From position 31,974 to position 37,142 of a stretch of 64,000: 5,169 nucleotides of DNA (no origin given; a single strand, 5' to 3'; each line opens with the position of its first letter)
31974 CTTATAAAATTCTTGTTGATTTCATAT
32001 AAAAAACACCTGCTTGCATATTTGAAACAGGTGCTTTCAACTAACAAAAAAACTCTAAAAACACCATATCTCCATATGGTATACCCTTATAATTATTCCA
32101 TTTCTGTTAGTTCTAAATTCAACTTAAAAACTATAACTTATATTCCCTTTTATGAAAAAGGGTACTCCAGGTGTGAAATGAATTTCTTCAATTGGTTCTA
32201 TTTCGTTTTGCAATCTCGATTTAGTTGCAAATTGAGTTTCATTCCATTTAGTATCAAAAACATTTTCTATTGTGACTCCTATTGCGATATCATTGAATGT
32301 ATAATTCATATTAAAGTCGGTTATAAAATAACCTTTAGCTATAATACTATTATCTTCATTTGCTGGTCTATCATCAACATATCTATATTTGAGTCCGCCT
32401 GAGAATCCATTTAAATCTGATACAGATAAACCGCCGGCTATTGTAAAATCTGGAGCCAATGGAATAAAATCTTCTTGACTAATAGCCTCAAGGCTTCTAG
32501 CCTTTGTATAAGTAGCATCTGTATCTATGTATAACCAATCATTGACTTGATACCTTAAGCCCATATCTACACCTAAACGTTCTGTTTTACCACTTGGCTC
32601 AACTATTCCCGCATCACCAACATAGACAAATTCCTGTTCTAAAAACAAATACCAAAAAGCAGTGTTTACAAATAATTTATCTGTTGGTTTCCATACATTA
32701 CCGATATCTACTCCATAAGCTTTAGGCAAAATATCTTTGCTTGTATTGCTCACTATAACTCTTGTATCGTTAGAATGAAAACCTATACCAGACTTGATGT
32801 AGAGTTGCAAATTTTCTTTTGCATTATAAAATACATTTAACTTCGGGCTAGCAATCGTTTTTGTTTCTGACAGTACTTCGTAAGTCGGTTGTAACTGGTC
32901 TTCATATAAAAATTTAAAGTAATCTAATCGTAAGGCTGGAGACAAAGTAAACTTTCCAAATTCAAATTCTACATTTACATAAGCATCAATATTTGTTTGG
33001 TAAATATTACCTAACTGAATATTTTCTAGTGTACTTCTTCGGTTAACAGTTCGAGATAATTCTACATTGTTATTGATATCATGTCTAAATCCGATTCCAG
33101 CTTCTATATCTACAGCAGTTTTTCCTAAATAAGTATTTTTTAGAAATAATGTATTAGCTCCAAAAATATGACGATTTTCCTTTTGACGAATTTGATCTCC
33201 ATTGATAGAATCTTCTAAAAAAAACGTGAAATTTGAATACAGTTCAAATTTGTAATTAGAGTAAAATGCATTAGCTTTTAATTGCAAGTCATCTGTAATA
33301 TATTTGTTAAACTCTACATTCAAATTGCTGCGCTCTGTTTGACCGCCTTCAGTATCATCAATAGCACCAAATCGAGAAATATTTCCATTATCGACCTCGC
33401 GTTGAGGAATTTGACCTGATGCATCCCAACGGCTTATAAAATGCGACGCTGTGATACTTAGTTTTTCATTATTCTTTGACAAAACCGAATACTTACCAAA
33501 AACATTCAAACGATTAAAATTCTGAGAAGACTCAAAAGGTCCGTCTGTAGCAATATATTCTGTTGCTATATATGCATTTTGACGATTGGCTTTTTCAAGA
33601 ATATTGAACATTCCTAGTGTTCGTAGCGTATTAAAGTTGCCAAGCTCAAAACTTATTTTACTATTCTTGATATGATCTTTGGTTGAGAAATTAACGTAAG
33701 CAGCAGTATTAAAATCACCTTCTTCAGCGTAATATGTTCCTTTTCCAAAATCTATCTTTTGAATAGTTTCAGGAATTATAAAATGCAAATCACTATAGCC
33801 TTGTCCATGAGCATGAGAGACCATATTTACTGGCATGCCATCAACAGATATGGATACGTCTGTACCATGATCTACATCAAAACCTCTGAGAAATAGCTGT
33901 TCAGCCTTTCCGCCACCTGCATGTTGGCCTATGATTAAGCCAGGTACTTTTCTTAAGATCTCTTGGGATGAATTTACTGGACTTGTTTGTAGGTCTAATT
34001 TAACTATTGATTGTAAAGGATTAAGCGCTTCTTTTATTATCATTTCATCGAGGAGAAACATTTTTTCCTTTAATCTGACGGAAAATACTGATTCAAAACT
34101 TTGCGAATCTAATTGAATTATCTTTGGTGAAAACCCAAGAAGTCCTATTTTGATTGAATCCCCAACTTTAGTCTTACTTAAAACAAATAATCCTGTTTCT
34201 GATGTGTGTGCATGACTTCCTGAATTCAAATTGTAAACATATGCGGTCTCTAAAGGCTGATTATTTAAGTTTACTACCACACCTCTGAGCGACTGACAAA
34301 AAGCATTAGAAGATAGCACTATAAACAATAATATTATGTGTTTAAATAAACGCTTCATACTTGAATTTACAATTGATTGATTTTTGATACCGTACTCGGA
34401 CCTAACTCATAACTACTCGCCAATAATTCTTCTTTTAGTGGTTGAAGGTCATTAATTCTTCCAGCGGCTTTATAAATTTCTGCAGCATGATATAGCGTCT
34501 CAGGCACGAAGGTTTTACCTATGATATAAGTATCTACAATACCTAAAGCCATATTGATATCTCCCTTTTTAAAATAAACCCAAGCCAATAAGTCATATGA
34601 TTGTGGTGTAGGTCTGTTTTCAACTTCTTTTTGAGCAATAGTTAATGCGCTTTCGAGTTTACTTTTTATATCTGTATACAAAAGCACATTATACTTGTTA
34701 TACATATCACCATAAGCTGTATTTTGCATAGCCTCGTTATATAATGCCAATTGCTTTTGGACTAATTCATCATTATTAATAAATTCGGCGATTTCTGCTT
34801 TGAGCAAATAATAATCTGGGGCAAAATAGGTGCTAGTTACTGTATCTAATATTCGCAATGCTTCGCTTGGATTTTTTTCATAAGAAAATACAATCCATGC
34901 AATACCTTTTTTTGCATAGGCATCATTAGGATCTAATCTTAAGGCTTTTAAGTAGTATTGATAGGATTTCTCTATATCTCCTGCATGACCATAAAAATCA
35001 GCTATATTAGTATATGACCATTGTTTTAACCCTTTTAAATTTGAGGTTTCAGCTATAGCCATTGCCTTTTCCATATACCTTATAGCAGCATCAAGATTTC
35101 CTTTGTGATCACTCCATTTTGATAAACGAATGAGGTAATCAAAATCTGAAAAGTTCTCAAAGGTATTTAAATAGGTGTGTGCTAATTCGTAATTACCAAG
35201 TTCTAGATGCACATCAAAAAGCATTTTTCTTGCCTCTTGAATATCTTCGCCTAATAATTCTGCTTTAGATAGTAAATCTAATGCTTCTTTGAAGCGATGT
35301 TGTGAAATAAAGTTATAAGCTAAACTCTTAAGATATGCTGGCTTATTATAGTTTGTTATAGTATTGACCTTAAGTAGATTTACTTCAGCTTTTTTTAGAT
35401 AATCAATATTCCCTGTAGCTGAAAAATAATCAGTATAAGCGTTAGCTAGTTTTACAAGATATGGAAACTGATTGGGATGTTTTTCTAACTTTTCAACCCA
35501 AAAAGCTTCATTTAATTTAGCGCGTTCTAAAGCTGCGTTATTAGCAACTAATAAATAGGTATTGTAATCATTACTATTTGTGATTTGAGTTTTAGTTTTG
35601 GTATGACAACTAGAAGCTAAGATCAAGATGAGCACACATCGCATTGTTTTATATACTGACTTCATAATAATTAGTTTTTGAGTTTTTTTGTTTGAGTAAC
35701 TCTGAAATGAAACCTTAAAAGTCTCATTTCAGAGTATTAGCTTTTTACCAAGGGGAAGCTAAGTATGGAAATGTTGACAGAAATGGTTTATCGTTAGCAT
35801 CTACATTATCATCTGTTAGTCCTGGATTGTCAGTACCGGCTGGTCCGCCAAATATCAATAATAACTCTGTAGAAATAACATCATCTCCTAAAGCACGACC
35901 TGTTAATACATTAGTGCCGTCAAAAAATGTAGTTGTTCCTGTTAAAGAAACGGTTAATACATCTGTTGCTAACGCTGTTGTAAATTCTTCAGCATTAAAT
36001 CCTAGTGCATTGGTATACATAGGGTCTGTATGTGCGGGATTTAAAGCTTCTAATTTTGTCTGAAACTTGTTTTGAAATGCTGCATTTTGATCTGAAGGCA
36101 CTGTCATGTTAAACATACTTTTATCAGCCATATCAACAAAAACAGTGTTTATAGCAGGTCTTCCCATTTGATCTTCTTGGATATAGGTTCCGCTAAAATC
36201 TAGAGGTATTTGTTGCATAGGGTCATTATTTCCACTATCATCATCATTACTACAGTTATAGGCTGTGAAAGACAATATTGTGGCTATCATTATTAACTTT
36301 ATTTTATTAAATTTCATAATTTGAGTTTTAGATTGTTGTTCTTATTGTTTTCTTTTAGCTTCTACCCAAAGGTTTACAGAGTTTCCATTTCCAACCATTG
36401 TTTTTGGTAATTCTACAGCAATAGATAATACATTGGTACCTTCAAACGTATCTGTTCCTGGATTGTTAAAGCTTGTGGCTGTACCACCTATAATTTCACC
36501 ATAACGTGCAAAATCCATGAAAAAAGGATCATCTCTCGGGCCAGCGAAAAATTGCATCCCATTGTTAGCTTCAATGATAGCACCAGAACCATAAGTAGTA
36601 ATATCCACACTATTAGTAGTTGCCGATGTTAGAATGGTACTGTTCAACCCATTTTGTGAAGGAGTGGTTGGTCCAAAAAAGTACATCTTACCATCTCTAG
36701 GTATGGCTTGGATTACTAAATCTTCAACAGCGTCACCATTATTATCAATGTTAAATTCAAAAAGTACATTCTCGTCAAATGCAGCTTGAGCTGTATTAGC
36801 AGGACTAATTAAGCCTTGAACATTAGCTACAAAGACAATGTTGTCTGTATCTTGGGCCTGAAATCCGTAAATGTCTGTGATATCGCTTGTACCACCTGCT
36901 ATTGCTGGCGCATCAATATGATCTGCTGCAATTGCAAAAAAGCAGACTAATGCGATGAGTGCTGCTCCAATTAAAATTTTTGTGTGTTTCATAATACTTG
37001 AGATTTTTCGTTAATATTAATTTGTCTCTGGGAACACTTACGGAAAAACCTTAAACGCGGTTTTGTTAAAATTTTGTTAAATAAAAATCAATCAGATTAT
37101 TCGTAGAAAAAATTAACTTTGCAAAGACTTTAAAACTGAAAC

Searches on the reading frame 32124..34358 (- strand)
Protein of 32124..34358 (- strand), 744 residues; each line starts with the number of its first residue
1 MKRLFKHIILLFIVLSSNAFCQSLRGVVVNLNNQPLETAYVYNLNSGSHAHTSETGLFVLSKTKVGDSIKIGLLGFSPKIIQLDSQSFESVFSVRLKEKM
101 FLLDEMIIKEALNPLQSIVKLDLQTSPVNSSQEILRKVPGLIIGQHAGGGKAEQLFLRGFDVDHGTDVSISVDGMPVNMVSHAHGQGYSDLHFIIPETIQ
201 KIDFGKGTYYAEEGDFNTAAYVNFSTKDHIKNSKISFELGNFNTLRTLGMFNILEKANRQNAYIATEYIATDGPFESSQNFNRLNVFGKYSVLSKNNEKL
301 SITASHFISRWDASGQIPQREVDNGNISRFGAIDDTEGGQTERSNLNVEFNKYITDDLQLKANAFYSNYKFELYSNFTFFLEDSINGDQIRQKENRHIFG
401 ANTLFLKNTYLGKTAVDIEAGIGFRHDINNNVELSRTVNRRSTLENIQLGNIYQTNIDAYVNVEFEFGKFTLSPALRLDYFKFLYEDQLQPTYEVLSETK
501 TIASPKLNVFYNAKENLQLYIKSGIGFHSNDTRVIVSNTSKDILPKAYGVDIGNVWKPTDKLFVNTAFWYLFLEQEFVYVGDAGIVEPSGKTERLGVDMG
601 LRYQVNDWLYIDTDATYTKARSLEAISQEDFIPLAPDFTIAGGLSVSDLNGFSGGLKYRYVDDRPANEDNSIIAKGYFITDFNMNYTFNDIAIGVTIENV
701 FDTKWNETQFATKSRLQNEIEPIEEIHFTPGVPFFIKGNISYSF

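Call 7: search_protein_families(library=pfam, proteins=[window:32124-34358:-])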
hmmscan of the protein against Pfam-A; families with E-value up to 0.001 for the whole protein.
window:32124-34358:- (744 aa): 2 families
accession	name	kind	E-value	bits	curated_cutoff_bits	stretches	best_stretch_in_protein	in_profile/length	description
PF07715.20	Plug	-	6.1e-14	52.9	23.9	1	110-217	4-103/107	TonB-dependent Receptor Plug Domain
PF13715.12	CarbopepD_reg_2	-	1.5e-06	28.5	32.2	1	25-107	2-87/88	CarboxypepD_reg-like domain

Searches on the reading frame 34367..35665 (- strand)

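Call 64: search_protein_families(library=pfam, proteins=[window:34367-35665:-])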
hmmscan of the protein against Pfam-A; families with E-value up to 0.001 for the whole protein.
window:34367-35665:- (432 aa): 11 families
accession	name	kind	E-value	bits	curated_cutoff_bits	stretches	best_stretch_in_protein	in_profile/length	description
PF07719.23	TPR_2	-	3.2e-15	55.4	27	0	218-248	4-34/34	Tetratricopeptide repeat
PF13181.12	TPR_8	-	4.3e-14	51.9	25.7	1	217-248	3-34/34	Tetratricopeptide repeat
PF14559.12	TPR_19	-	1.2e-12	48.4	25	1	228-292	4-68/68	Tetratricopeptide repeat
PF13424.12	TPR_12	-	1.3e-12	48.2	30.1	1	187-245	15-75/77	Tetratricopeptide repeat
PF00515.34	TPR_1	-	5.2e-10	39.1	27.8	1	217-248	3-34/34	Tetratricopeptide repeat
PF13431.12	TPR_17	-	7.3e-07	29.4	24.4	0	237-251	1-15/34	Tetratricopeptide repeat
PF13428.12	TPR_14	-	3.1e-06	27.7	23.5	0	221-252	7-38/44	Tetratricopeptide repeat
PF12895.13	ANAPC3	-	3.8e-06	27.5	27.2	0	337-404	5-72/82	Anaphase-promoting complex, cyclosome, subunit 3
PF13374.12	TPR_10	-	4.8e-06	26.8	27.5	0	183-206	10-33/42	Tetratricopeptide repeat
PF13429.12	TPR_15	-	0.00013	22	26.2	0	162-266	97-197/280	Tetratricopeptide repeat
PF13176.12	TPR_7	-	0.00024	21.4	27.9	0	218-249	2-35/36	Tetratricopeptide repeat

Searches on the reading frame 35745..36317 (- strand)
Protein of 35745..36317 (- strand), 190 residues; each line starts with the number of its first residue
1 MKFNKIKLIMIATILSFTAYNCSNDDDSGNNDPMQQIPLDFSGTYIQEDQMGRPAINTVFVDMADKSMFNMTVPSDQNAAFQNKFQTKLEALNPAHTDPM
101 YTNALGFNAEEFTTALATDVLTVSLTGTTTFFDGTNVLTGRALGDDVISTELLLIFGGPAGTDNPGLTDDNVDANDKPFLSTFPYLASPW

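Call 64: search_protein_families(library=pfam, proteins=[window:35745-36317:-])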
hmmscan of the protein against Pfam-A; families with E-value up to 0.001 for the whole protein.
window:35745-36317:- (190 aa): 1 family
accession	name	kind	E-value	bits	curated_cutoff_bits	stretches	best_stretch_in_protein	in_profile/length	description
PF14224.11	DUF4331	-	2.3e-14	53.9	27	1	42-189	249-421/421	Domain of unknown function (DUF4331)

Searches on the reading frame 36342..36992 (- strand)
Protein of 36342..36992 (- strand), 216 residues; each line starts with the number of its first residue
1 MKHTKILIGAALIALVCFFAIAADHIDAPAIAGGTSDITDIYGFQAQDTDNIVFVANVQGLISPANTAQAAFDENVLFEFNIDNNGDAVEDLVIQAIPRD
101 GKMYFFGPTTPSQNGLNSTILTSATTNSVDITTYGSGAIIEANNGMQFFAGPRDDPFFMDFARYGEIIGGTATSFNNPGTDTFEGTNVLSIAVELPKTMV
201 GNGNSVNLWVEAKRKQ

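Call 64: search_protein_families(library=pfam, proteins=[window:36342-36992:-])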
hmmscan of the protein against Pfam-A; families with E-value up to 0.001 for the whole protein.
window:36342-36992:- (216 aa): 1 family
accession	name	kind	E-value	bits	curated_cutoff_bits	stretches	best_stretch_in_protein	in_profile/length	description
PF14224.11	DUF4331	-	8.6e-27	94.9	27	2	24-95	2-76/421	Domain of unknown function (DUF4331)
